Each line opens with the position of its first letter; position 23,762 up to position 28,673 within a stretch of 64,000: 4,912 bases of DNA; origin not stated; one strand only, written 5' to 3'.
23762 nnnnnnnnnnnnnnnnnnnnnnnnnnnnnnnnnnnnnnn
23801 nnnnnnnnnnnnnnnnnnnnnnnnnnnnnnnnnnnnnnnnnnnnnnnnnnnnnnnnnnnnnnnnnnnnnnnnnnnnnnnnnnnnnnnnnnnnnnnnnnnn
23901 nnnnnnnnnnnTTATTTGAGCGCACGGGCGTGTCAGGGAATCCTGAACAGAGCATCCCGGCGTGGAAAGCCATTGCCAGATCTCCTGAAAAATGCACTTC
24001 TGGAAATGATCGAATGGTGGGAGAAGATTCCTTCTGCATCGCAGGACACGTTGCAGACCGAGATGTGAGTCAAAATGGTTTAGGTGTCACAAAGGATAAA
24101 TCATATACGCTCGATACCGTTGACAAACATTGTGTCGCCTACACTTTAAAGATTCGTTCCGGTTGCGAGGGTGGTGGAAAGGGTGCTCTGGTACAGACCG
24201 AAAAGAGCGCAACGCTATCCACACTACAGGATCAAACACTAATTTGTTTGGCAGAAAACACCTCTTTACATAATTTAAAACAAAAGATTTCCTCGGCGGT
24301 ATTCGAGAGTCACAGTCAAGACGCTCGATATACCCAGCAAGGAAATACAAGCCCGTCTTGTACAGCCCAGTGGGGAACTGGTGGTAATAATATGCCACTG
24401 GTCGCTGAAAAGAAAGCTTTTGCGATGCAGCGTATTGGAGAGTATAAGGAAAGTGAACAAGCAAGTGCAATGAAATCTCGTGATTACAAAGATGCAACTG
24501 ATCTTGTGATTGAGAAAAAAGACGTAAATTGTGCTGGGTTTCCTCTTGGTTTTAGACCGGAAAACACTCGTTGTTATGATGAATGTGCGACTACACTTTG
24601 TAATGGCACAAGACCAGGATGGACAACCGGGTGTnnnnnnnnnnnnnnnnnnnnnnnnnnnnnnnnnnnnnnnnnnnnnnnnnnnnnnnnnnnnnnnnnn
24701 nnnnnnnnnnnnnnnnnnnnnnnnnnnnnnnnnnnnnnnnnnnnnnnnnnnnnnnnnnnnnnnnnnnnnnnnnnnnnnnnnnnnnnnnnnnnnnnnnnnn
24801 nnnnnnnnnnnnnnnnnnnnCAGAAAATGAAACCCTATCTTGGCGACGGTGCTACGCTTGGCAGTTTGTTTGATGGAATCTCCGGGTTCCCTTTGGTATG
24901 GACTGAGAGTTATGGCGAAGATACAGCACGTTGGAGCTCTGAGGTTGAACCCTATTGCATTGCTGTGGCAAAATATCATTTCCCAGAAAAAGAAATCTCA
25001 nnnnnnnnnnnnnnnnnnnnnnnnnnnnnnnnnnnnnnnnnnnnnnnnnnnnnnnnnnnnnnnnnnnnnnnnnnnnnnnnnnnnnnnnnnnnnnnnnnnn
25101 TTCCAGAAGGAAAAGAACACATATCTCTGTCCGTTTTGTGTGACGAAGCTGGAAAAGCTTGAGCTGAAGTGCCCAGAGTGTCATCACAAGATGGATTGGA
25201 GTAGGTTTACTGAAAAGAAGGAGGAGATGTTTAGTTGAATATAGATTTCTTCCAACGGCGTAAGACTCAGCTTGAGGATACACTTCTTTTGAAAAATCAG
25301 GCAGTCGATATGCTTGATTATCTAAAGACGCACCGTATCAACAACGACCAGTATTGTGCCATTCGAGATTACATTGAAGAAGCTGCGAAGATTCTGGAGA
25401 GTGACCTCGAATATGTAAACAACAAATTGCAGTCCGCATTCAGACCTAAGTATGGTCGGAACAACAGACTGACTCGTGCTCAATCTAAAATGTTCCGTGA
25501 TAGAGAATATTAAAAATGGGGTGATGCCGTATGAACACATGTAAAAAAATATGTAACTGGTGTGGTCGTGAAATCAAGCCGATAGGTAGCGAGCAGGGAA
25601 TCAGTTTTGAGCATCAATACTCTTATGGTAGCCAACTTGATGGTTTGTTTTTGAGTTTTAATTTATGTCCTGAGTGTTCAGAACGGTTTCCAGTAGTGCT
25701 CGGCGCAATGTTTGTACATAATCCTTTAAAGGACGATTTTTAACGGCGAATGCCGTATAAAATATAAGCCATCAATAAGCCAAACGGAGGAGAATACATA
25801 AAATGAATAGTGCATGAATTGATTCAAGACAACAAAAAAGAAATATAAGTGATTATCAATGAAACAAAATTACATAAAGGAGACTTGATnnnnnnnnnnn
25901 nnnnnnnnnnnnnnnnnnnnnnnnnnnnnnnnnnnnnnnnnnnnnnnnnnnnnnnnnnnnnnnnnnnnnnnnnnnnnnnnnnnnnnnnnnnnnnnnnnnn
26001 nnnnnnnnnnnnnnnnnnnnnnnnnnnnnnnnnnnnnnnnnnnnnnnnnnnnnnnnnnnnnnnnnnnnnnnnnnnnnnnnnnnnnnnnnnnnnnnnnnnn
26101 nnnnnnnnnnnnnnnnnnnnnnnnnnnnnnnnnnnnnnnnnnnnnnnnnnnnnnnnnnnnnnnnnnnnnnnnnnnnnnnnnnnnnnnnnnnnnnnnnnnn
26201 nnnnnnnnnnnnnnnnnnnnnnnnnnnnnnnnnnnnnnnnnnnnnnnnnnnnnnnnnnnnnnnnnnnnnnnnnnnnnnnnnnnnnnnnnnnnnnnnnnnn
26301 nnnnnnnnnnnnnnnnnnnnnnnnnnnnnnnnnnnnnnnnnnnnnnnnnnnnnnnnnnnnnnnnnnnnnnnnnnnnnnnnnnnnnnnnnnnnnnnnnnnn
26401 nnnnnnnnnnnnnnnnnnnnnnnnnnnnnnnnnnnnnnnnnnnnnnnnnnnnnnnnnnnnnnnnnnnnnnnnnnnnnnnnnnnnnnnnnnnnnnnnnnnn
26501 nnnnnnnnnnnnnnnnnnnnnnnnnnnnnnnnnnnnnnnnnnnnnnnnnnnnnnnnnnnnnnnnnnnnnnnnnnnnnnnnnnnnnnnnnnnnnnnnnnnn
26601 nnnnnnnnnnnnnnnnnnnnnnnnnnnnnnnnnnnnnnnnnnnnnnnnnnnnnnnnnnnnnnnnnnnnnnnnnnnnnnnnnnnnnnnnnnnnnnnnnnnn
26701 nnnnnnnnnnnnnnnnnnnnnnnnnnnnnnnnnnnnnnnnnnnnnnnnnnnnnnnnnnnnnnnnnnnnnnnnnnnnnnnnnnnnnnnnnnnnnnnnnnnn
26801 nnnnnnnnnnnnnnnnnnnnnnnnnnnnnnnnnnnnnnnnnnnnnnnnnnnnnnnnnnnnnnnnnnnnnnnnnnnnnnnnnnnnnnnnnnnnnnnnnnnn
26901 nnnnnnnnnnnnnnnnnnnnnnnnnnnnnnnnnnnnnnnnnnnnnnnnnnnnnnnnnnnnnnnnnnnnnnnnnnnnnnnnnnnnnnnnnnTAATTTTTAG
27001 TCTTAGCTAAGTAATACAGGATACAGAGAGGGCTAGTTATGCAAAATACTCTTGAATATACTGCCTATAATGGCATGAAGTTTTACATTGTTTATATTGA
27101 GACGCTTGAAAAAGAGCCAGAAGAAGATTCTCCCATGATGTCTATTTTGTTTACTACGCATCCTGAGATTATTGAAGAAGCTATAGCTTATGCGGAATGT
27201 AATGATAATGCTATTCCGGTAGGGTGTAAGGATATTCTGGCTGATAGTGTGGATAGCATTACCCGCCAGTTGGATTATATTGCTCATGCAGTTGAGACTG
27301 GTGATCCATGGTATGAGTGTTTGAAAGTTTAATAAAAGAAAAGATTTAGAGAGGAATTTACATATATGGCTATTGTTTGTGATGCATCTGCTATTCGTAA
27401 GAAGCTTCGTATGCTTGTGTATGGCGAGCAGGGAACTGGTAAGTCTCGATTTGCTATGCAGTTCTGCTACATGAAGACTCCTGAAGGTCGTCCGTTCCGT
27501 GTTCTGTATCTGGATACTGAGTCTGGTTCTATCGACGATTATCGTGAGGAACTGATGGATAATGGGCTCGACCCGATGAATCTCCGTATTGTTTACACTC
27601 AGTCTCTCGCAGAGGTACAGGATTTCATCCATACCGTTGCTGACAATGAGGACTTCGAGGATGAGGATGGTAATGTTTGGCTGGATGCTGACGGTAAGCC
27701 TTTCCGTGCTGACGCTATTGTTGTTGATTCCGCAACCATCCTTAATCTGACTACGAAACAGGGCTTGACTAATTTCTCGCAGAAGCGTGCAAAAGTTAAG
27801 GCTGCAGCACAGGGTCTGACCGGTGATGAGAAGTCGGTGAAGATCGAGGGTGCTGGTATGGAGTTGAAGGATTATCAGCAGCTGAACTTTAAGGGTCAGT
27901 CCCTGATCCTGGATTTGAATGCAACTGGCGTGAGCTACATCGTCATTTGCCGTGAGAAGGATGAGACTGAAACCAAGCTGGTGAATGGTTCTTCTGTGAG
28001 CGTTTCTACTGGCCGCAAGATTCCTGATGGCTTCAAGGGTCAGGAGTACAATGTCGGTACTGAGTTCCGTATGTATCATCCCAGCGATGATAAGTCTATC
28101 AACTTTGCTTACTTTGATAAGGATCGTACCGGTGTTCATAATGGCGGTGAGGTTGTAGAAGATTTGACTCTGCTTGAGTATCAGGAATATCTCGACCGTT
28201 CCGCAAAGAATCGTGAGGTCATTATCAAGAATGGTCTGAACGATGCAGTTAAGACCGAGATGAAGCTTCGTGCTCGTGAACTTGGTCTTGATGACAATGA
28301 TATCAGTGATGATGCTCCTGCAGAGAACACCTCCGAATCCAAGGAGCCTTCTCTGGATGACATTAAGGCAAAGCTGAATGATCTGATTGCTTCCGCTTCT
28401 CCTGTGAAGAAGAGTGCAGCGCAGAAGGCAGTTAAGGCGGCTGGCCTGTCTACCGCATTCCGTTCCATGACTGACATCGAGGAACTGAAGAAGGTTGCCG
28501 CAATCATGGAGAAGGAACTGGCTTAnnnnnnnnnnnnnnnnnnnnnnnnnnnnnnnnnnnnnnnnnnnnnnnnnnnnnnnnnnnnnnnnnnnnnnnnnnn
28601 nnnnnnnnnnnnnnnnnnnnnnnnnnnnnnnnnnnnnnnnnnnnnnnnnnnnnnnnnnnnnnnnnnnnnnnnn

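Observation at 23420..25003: Cytosine-5 DNA methyltransferase with circularly permuted motif order (motif I at the C-terminus)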

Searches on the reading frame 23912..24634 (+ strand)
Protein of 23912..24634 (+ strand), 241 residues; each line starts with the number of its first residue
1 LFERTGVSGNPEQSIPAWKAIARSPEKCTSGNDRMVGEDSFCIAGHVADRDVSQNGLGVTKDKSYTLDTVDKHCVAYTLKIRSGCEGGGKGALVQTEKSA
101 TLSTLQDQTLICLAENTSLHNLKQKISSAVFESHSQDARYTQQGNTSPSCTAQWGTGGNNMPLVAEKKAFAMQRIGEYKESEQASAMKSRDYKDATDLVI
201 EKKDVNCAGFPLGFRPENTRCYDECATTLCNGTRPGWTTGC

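Call 60: search_dna_similar(query=window:23912-24634:+, collection=phages, mode=protein, max_rows=40, rows=spread, max_evalue=0.001)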
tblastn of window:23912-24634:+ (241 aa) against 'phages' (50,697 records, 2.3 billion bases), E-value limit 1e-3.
Records with a match: 33; places in all: 38; records where one place covers at least 80% of the query: 0.
Best place of each record, by identity: <60% 33.
By first word of the organism name: Ruminococcus 7; Bacteriophage 6; Streptococcus 5; Faecalibacterium 3; Aeromonas 3; phage 2; Acutalibacteraceae 2; Clostridium 1; Terrisporobacter 1; Christensenellales 1; and 2 more.
By host as written in the record: - 7; Ruminococcus sp. 6; Faecalibacterium prausnitzii 2; Acutalibacteraceae 2; Faecalibacterium sp. L2-61 1; Ruminococcus bicirculans (ex Liu et al. 2021) 1; Clostridium sp. 003024715 1; [Clostridium] innocuum 1; and 12 more.
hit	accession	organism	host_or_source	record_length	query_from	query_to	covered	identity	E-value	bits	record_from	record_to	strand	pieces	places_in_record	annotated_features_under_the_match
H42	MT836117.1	Bacteriophage sp.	human fecal samples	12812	1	190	79%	35.3%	2e-23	104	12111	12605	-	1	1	record has no annotation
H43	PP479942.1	Faecalibacterium phage Lelie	Faecalibacterium sp. L2-61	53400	1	190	79%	35.3%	2e-23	103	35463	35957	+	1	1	hypothetical protein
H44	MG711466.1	Faecalibacterium phage FP_Toutatis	Faecalibacterium prausnitzii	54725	1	190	79%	35.3%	2e-23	103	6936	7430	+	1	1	DNA-cytosine methyltransferase (x2)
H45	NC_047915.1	Faecalibacterium phage FP_Toutatis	Faecalibacterium prausnitzii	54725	1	190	79%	35.3%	2e-23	103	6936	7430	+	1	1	DNA methyltransferase (x2)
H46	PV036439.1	Ruminococcus phage NatCom_28274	Ruminococcus sp.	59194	1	166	69%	36.7%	6e-6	100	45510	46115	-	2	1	hypothetical protein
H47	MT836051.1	Bacteriophage sp.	human fecal samples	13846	1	111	46%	48.6%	5e-13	74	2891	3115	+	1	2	record has no annotation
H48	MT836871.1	Bacteriophage sp.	human fecal samples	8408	45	214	71%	29.7%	3e-6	54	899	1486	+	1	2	record has no annotation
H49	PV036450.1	Ruminococcus phage NatCom_38182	Ruminococcus bicirculans (ex Liu et al. ...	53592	1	150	62%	33.2%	2e-8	60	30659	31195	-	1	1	hypothetical protein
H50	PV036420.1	phage NatCom_9287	human feces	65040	1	168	70%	29.4%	4e-6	53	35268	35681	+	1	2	DNA methyltransferase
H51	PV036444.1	Clostridium phage NatCom_42228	Clostridium sp. 003024715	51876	78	240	68%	29.5%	7e-7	56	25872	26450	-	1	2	hypothetical protein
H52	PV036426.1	Acutalibacteraceae phage NatCom_11578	Acutalibacteraceae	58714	1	166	69%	28.3%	7e-6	52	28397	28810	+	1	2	hypothetical protein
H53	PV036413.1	Acutalibacteraceae phage NatCom_991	Acutalibacteraceae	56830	75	189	48%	38.5%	6e-6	53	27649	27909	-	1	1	hypothetical protein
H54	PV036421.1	phage NatCom_9291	[Clostridium] innocuum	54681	1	111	46%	39.8%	8e-10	64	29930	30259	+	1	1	DNA methyltransferase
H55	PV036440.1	Ruminococcus phage NatCom_28775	Ruminococcus sp.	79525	1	166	69%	26.5%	2e-4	48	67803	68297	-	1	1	hypothetical protein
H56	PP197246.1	Terrisporobacter phage TPDSL_ph1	Terrisporobacter petrolearius DSL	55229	25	172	61%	28.8%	3e-4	47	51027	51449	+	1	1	hypothetical protein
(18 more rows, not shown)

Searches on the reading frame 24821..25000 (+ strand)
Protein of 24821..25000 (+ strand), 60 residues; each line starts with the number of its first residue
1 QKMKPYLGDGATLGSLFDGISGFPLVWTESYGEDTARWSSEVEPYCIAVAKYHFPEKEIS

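Call 79: search_protein_families(library=pfam, proteins=[window:24821-25000:+], max_evalue=10)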
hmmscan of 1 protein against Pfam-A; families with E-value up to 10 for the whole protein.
window:24821-25000:+ (60 aa): 0 families

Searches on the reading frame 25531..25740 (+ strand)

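Call 68: search_protein_families(library=phrogs, proteins=[window:25531-25740:+], max_evalue=0.001)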
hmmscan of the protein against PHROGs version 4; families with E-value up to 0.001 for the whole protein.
window:25531-25740:+ (70 aa): 1 family
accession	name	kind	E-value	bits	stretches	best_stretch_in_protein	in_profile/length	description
phrog_5435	-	unknown function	0.0002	22.6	1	3-50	12-64/96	-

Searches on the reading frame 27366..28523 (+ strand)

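Call 52: search_protein_families(library=phrogs, proteins=[window:27366-28523:+], max_evalue=0.00001)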
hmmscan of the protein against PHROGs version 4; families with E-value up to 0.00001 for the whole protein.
window:27366-28523:+ (386 aa): 3 families
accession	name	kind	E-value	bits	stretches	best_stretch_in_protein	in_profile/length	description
phrog_1366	-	unknown function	4.5e-19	70.1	1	7-348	8-297/307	-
phrog_124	-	DNA, RNA and nucleotide metabolism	1.3e-12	48.8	1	11-350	41-315/382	Sak4-like ssDNA annealing protein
phrog_6891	-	other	1.7e-07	32.1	1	13-140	42-146/310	ATPase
